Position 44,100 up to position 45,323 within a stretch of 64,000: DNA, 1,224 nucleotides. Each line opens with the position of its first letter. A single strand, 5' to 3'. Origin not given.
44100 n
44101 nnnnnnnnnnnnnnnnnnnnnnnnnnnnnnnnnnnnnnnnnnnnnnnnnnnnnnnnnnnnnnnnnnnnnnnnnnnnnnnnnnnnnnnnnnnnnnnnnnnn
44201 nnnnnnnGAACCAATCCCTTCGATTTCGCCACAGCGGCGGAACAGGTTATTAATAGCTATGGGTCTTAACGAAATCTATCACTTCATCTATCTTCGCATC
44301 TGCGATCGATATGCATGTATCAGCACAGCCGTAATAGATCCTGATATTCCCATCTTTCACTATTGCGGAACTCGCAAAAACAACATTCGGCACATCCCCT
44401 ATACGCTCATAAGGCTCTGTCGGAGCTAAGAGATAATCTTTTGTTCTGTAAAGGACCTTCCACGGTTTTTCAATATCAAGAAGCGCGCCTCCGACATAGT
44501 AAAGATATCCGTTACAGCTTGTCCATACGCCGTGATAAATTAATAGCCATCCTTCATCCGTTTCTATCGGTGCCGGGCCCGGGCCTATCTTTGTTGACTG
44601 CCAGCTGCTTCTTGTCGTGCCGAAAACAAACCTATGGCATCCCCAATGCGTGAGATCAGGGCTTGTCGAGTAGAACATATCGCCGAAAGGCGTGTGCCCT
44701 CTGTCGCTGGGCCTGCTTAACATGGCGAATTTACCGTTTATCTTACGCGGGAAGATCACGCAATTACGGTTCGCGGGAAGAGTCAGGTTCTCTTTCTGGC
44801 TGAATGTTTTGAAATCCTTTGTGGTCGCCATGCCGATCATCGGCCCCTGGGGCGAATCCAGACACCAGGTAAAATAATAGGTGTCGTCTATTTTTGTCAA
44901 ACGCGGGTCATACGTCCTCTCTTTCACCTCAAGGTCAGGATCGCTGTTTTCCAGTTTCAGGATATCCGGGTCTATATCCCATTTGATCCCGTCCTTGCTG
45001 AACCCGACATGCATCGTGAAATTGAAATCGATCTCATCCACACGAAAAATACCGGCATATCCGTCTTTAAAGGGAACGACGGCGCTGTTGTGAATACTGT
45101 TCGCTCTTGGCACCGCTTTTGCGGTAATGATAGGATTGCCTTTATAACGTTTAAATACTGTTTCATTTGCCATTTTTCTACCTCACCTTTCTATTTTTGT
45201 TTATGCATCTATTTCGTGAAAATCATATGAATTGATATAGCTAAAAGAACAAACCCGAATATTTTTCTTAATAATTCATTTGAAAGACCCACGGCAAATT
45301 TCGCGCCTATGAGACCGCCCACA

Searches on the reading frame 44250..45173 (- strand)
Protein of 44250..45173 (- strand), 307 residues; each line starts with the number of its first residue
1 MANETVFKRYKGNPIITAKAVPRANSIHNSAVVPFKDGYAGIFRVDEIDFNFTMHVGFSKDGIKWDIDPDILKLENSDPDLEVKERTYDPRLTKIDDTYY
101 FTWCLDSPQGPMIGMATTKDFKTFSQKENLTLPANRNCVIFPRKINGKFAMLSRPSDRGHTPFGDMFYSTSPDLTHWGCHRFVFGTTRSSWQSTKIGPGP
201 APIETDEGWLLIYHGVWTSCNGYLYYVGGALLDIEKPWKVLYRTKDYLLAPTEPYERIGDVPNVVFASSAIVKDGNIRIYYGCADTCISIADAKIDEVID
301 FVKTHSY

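Call 58: search_protein_families(library=ncbifam, proteins=[window:44250-45173:-], max_evalue=0.00001)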
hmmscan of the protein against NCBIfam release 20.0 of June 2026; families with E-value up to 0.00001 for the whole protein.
window:44250-45173:- (307 aa): 3 families
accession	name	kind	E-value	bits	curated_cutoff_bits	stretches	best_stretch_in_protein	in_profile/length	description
NF050092.1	BtaManbiosPhlase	equivalog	2.4e-59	201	550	1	56-301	111-349/351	BtaManbiosPhlase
NF052550.1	BManbPhaseBMBP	equivalog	4.8e-45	154.2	450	1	43-298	42-294/296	beta-1,2-mannobiose phosphorylase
NF058598.1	BetMansidBT3780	equivalog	2.5e-12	46.6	550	1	182-291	243-360/366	beta-1,2-mannosidase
